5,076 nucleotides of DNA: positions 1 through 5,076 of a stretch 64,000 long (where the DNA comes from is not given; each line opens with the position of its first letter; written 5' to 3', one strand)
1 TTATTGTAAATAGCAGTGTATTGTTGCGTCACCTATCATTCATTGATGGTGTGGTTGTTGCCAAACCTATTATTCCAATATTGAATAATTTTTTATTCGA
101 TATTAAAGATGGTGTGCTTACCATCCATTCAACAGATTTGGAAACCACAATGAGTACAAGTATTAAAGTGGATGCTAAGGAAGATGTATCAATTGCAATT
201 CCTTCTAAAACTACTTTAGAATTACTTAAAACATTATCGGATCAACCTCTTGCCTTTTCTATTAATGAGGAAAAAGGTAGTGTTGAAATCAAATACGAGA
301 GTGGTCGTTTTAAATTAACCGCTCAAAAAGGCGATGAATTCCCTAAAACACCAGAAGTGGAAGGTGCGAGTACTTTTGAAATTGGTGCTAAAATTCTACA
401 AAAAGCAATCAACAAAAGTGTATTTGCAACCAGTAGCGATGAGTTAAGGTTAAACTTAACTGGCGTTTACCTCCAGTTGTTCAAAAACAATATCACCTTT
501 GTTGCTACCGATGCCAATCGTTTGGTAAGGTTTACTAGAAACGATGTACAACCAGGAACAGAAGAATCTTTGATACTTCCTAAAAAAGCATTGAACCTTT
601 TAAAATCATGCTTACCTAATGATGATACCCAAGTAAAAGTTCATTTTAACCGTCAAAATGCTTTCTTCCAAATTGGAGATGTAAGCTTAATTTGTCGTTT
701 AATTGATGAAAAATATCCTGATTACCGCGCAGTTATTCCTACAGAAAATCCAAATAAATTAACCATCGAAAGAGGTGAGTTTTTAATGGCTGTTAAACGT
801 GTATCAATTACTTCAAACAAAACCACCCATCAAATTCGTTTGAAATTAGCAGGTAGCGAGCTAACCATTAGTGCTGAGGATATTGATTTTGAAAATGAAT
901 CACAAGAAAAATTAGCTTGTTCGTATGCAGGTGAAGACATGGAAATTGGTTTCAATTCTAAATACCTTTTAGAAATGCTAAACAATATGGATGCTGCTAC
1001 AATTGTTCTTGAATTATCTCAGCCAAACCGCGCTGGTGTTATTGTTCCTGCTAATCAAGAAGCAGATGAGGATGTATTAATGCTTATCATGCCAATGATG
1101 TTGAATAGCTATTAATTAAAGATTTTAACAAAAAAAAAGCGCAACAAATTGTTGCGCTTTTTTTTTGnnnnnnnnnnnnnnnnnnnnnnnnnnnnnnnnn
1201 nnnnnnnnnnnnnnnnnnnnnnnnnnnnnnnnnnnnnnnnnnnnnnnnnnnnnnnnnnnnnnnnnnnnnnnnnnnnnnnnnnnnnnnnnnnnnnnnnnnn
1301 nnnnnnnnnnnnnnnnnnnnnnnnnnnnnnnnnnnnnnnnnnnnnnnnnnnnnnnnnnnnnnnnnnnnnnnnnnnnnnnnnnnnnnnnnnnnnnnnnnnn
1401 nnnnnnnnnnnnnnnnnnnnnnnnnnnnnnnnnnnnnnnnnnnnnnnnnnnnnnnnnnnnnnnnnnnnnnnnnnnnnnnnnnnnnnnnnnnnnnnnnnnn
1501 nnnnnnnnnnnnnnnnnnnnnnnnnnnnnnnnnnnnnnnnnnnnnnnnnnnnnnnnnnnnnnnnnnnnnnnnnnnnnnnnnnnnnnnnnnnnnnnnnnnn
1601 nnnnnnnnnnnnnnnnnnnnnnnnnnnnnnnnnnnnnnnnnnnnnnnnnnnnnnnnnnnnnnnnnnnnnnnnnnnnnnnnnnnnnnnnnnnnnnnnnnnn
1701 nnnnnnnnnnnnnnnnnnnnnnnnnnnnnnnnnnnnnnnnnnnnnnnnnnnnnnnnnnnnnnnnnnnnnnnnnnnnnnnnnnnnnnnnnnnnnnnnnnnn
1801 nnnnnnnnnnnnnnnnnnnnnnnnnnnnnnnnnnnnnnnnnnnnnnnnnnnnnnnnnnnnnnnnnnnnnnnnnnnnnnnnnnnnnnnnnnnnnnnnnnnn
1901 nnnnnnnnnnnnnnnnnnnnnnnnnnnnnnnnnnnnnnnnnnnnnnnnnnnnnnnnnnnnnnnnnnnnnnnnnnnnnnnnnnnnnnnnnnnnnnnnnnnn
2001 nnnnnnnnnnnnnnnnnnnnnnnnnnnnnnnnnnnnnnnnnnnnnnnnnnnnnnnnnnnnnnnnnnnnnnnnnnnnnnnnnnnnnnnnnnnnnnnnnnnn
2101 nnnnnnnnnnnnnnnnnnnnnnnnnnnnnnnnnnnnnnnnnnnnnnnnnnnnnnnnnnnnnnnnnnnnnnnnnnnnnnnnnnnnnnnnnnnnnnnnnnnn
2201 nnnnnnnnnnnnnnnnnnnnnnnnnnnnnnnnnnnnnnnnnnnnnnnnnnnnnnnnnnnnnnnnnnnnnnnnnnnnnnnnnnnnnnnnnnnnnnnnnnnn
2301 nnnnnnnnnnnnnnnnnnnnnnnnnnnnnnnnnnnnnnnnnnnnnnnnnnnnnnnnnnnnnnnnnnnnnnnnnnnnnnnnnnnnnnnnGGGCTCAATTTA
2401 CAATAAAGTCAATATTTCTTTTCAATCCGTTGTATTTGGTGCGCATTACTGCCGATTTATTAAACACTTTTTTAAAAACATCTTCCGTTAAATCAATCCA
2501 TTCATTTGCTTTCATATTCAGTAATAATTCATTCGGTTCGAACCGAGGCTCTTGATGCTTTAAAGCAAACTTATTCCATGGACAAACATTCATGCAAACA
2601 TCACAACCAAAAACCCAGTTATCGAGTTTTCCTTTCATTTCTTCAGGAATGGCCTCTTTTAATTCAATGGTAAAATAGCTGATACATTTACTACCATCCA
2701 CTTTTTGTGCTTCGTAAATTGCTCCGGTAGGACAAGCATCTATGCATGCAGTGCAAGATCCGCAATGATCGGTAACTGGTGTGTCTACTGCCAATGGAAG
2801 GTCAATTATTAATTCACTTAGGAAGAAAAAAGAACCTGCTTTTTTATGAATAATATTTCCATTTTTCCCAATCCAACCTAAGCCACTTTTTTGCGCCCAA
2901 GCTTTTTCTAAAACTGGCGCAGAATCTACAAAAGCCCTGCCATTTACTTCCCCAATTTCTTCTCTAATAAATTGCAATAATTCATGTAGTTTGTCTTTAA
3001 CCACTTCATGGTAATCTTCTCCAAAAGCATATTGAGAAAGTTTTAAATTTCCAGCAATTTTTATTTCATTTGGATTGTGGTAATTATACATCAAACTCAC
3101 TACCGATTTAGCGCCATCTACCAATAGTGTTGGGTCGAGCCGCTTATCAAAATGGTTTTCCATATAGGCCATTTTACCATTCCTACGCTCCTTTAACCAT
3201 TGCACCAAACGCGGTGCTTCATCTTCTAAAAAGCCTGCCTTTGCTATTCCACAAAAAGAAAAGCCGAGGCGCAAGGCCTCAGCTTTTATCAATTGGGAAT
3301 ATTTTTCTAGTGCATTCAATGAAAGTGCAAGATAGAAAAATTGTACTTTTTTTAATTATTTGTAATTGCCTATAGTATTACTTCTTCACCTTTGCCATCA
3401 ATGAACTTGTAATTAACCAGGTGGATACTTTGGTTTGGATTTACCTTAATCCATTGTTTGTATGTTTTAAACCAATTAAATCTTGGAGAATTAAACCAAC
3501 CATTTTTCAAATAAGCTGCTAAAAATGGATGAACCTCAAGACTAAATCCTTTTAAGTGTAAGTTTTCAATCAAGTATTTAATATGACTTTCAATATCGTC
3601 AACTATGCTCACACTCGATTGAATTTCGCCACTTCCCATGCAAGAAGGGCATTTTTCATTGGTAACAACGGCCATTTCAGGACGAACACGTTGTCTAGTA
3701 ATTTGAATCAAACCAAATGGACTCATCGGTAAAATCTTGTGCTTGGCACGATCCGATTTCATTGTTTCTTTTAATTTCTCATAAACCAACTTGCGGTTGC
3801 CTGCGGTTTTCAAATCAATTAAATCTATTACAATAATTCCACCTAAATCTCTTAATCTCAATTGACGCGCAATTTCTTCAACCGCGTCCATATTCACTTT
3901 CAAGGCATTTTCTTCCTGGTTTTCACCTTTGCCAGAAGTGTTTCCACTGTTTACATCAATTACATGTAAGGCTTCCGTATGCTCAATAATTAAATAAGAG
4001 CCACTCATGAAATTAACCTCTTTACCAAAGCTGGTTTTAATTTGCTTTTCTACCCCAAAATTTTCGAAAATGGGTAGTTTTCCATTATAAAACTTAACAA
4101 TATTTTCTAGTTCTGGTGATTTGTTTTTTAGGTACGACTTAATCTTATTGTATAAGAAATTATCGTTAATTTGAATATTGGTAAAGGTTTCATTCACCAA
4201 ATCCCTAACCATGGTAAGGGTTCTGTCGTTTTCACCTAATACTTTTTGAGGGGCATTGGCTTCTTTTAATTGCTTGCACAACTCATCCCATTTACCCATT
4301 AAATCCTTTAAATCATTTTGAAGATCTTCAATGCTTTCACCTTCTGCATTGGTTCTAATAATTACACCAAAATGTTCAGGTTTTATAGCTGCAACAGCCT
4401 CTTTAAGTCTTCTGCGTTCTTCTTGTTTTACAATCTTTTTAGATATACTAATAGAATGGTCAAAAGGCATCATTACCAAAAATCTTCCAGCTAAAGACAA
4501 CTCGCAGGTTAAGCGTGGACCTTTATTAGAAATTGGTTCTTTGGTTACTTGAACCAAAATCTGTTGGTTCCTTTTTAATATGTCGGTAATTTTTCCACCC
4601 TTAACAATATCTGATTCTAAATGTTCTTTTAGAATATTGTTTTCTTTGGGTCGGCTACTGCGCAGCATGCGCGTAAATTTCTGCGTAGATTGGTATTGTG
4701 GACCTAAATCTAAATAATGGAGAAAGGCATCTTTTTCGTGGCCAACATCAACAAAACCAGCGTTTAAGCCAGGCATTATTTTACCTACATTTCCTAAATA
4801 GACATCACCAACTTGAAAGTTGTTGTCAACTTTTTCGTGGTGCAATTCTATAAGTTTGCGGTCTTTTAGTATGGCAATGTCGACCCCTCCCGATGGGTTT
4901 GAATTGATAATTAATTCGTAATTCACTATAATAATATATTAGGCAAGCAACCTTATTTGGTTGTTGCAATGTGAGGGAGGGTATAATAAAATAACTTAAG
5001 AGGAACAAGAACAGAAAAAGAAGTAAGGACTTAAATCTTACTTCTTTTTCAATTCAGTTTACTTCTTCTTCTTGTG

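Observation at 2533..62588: Highly iterated palindrome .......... (consensus T-Y-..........-R-A) scattered through unrelated coding regions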

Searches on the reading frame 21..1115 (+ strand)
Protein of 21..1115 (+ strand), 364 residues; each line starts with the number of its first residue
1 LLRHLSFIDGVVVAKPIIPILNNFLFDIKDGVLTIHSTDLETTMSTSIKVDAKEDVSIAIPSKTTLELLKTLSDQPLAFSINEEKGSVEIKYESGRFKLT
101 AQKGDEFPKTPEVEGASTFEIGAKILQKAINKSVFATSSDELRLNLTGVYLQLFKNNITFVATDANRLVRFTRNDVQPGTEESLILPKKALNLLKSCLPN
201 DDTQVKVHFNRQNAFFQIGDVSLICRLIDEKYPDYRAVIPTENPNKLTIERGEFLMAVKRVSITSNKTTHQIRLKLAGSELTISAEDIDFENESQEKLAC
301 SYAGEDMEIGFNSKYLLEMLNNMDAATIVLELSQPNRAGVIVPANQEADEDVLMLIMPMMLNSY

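Call 30: search_protein_families(library=pfam, proteins=[window:21-1115:+], max_evalue=0.00001)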
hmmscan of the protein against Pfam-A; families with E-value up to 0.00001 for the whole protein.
window:21-1115:+ (364 aa): 3 families
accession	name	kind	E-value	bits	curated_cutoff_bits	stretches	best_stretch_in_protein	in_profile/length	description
PF00712.24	DNA_pol3_beta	-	1e-25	90.7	24.4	1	2-110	11-119/120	DNA polymerase III beta subunit, N-terminal domain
PF02767.21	DNA_pol3_beta_2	-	1.8e-25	89.9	27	1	121-234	2-116/116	DNA polymerase III beta subunit, central domain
PF02768.20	DNA_pol3_beta_3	-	4.1e-25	88.4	27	1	237-359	2-120/121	DNA polymerase III beta subunit, C-terminal domain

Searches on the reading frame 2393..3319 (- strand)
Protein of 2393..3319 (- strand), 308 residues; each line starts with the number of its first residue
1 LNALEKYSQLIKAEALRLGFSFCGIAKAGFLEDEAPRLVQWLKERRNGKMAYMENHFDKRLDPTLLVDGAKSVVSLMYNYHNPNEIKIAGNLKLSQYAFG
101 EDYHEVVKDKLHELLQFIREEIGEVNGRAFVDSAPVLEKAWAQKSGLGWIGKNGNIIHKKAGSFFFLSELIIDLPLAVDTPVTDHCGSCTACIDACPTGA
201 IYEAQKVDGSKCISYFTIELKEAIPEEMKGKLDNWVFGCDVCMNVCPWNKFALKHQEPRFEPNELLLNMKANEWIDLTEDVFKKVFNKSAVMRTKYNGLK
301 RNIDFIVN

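Call 10: search_protein_families(library=pfam, proteins=[window:2393-3319:-])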
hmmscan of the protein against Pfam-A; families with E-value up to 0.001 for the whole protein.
window:2393-3319:- (308 aa): 7 families
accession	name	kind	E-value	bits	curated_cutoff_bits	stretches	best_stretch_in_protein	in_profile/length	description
PF13484.11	Fer4_16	-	7.7e-23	81.5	30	1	185-249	1-66/66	4Fe-4S double cluster binding domain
PF08331.15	QueG_DUF1730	-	5.7e-21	74.7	25.1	1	60-133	1-77/77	Epoxyqueuosine reductase QueG, DUF1730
PF13237.11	Fer4_10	-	4.8e-06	26.8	25.5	0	184-205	7-30/53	4Fe-4S dicluster domain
PF00037.32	Fer4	-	8.5e-06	25.8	21.1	1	183-202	5-24/24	4Fe-4S binding domain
PF25160.1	LdpA_Fe-S-bd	-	2.1e-05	24.6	27.6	0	228-252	20-44/49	LdpA Fe-S cluster-binding domain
PF12838.12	Fer4_7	-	6.5e-05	23.8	27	1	185-249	1-51/52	4Fe-4S dicluster domain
PF13183.11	Fer4_8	-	0.00033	21.6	27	0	184-199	52-67/68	4Fe-4S dicluster domain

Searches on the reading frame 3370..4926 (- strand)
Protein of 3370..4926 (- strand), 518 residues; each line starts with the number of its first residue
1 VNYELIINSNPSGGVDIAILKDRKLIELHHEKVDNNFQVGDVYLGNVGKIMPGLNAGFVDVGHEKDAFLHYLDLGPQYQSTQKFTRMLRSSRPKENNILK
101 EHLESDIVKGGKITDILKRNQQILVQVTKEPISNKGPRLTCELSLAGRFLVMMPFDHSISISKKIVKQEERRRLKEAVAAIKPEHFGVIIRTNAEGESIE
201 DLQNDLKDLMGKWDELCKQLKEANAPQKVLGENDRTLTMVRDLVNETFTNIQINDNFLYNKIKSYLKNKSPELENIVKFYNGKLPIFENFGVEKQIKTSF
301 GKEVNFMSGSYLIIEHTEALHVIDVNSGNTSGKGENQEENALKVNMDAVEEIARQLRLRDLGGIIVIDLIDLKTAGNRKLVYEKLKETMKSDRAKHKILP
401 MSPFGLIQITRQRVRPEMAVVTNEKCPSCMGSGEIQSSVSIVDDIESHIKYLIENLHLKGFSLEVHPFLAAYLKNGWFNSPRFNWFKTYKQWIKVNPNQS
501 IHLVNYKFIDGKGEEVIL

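Call 30: search_protein_families(library=pfam, proteins=[window:3370-4926:-], max_evalue=0.00001)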
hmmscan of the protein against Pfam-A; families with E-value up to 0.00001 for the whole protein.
window:3370-4926:- (518 aa): 1 family
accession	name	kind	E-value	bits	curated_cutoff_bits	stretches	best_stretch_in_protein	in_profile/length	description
PF10150.14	RNase_E_G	-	1.4e-98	330.1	25.5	1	144-414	1-270/270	Ribonuclease E/G family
